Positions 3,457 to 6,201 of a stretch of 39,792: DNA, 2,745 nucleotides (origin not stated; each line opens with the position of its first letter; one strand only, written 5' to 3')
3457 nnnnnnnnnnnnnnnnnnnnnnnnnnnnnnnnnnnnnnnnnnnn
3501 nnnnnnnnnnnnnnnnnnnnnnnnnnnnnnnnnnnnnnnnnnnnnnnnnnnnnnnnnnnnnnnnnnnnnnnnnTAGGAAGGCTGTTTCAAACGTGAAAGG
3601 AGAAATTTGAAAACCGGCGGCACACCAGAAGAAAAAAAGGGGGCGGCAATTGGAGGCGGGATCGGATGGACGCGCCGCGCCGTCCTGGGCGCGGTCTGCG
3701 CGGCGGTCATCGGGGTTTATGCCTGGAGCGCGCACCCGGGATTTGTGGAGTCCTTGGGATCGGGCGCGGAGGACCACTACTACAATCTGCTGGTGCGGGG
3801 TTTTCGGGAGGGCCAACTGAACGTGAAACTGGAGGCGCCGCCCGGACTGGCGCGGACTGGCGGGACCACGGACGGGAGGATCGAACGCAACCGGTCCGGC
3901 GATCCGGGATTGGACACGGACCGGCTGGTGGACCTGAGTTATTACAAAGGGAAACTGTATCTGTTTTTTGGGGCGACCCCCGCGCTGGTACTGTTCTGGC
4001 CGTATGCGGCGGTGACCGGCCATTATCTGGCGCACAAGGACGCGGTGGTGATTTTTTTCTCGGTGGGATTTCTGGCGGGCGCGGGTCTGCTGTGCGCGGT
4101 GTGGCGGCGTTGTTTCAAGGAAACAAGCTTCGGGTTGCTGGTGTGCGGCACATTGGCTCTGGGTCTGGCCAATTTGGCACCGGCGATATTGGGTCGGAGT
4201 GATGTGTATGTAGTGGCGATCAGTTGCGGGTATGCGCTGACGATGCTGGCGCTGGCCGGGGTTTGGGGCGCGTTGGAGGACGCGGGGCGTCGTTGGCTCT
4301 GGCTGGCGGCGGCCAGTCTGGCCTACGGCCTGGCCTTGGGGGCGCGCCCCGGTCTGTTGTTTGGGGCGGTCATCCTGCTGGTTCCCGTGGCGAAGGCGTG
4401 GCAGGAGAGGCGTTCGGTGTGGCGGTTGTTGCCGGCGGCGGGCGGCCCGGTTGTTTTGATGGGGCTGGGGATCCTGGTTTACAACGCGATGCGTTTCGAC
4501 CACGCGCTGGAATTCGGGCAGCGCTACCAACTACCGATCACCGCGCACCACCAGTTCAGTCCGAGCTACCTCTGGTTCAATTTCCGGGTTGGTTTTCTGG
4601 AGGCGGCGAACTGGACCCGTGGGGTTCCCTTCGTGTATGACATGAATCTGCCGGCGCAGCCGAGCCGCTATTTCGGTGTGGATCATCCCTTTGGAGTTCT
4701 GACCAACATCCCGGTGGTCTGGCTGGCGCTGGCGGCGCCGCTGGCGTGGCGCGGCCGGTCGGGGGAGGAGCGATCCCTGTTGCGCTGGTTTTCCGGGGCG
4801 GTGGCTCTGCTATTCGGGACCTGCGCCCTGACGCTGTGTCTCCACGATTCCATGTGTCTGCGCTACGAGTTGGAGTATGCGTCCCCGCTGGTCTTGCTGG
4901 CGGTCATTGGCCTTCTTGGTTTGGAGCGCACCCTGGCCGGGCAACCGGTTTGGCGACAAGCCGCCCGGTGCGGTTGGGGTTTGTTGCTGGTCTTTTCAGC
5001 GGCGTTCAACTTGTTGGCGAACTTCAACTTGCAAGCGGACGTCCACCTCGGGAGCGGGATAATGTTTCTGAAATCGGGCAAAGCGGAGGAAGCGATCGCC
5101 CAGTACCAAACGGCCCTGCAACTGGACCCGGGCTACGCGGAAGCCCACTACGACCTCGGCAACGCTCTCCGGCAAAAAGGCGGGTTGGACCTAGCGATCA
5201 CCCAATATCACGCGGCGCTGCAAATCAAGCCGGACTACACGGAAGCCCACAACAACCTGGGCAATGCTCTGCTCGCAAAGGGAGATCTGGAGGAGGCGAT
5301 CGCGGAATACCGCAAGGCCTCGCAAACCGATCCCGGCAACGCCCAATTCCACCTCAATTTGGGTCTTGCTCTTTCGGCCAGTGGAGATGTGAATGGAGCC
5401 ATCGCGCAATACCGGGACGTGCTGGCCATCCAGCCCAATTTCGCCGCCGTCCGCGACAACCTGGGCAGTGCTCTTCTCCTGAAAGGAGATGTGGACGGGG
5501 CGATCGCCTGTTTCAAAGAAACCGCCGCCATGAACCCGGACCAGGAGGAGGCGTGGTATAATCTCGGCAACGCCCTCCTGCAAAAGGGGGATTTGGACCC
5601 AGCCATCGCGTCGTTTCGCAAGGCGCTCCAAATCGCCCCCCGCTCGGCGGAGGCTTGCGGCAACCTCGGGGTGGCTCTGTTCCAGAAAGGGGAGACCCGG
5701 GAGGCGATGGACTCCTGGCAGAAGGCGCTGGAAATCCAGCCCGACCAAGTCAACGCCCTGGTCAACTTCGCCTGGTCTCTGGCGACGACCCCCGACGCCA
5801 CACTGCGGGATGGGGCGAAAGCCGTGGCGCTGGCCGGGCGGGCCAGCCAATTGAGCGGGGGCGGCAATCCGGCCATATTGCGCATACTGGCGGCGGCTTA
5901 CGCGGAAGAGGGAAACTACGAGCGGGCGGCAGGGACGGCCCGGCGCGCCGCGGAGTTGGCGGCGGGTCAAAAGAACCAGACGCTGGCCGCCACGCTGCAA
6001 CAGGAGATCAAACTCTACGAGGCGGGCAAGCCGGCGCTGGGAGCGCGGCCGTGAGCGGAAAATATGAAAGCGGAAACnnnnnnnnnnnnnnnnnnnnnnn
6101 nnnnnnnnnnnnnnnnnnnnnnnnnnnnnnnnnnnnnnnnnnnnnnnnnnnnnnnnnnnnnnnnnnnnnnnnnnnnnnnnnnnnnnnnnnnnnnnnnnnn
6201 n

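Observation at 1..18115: Eight-gene head-to-tail array of GT-C-like membrane domain / TPR fusion paralogues: a candidate diversified periplasmic protein-glycosylation battery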

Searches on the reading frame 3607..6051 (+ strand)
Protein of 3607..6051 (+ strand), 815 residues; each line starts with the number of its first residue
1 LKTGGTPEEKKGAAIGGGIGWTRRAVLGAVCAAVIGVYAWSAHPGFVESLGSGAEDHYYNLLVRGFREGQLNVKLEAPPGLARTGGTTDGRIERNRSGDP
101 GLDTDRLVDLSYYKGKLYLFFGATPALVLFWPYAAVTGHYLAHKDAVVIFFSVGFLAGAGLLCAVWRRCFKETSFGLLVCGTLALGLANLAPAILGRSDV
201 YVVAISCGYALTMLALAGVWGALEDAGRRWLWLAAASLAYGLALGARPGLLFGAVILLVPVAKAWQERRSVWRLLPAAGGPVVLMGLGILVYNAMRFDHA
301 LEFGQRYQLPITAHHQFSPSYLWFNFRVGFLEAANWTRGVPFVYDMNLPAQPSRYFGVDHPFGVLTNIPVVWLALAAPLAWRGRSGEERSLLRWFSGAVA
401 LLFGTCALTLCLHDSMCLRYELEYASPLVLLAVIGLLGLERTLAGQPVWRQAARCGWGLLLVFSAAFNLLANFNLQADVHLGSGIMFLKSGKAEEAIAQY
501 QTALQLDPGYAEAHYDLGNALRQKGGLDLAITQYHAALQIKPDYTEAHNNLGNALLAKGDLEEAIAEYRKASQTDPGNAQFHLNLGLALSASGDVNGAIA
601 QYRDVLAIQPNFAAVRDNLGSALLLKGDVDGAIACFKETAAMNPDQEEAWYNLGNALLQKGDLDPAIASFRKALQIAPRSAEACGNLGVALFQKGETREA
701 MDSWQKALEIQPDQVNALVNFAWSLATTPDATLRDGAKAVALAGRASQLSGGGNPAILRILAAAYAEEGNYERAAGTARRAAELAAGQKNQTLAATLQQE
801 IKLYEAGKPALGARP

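Call 5: search_protein_families(library=pfam, proteins=[window:3607-6051:+], max_evalue=0.01)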
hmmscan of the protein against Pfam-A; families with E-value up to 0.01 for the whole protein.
window:3607-6051:+ (815 aa): 28 families (the best 25 are shown)
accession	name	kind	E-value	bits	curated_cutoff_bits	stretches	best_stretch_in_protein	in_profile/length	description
PF13414.12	TPR_11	-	1.7e-56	188.1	26.8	7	486-525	3-42/42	TPR repeat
PF00515.34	TPR_1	-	1.3e-51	170.9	27.8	5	648-679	2-33/34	Tetratricopeptide repeat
PF07719.23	TPR_2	-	3.9e-49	161.1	27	6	648-679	2-33/34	Tetratricopeptide repeat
PF13181.12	TPR_8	-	1.4e-37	125.1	25.7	3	648-678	2-32/34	Tetratricopeptide repeat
PF13432.12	TPR_16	-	4.8e-35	120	32.7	4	619-680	3-64/65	Tetratricopeptide repeat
PF14559.12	TPR_19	-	2.1e-33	114.9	25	5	555-616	1-62/68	Tetratricopeptide repeat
PF13431.12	TPR_17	-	3.9e-33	111.4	24.4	4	500-531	2-33/34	Tetratricopeptide repeat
PF13428.12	TPR_14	-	7.4e-24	82.3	23.5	3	648-688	2-42/44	Tetratricopeptide repeat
PF13424.12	TPR_12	-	1.1e-22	80.5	30.1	5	647-711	3-75/77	Tetratricopeptide repeat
PF13176.12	TPR_7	-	1.2e-19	69.1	27.9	0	649-678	1-30/36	Tetratricopeptide repeat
PF24575.1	TPR_Slam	-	1.6e-18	67.5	35.2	0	589-624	57-92/104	Surface lipoprotein assembly modifier, N-terminal TPR repeats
PF23914.1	TPR_CcmH_CycH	-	5.2e-17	62.6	42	4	642-696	45-99/158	Cytochrome c-type biogenesis protein H TPR domain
PF13174.12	TPR_6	-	1.8e-14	53.7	26.3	0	648-680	1-33/33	Tetratricopeptide repeat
PF13374.12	TPR_10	-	2e-13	50.3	27.5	0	681-710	2-31/42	Tetratricopeptide repeat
PF03704.23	BTAD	-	3.2e-11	44.2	22.1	1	544-606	61-123/146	Bacterial transcriptional activator domain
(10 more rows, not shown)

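Call 6: search_protein_families(library=ncbifam, proteins=[window:3607-6051:+], max_evalue=0.01)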
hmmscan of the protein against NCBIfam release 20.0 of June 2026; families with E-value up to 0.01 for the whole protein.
window:3607-6051:+ (815 aa): 35 families (the best 25 are shown)
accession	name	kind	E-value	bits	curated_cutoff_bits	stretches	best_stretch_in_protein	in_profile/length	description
TIGR02917.1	PEP_TPR_lipo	equivalog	3.5e-55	187.3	312.2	3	464-681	452-669/899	XrtA/PEP-CTERM system TPR-repeat protein PrsT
NF040959.1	MamA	equivalog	2.6e-36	125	200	2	460-642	22-202/204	magnetosome protein MamA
TIGR02521.1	type_IV_pilW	equivalog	1.2e-35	123.1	154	3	551-685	37-173/234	type IV pilus biogenesis/stability protein PilW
NF033762.1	social_mot_Tgl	equivalog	7.7e-31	107.3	225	2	578-716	30-171/252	social motility TPR repeat lipoprotein Tgl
NF033758.1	gliding_GltE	equivalog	6.4e-22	78.1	225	2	503-643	214-355/411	adventurous gliding motility TPR repeat lipoprotein GltE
NF047507.1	TPR_BatC_Lepto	exception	1.3e-21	77.1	175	2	626-687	71-136/214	TPR repeat-containing protein BatC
TIGR02552.1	LcrH_SycD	equivalog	9e-20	70.8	104.8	4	624-714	29-119/136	SycD/LcrH family type III secretion system chaperone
NF033920.0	C39_PA2778_fam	equivalog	7.7e-19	68.1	150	3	627-712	170-255/255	PA2778 family cysteine peptidase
NF008391.2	PRK11189.1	equivalog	1.3e-17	64.3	250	3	510-596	64-150/297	lipoprotein NlpI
TIGR02795.1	tol_pal_ybgF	equivalog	1.7e-16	60.9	90.1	2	621-708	10-103/119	tol-pal system protein YbgF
NF047371.1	FlcA_CTERM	equivalog_domain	3.1e-14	52.4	300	2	485-572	447-534/646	periplasmic flagellar collar protein FlcA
NF008520.0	PRK11447.1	equivalog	1.7e-13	49.3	858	2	483-616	275-423/1157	cellulose synthase complex outer membrane protein BcsC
NF002725.1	PRK02603.1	equivalog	3.6e-13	49.9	143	1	627-699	49-124/173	photosystem I assembly protein Ycf3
NF052415.1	T3SS_chap_SctY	equivalog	1.3e-12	48.2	70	1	525-606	20-104/106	type III secretion apparatus assembly chaperone SctY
NF008755.0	PRK11788.1-3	equivalog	7e-12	45.4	430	1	484-550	43-108/388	lipopolysaccharide assembly protein LapB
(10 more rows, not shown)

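Call 76: find_encoding_contigs(protein=window:3607-6051:+, flank=3000, max_places=6)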
Protein seq(815 aa) (815 aa): no gene with exactly this product is on record in the collection.
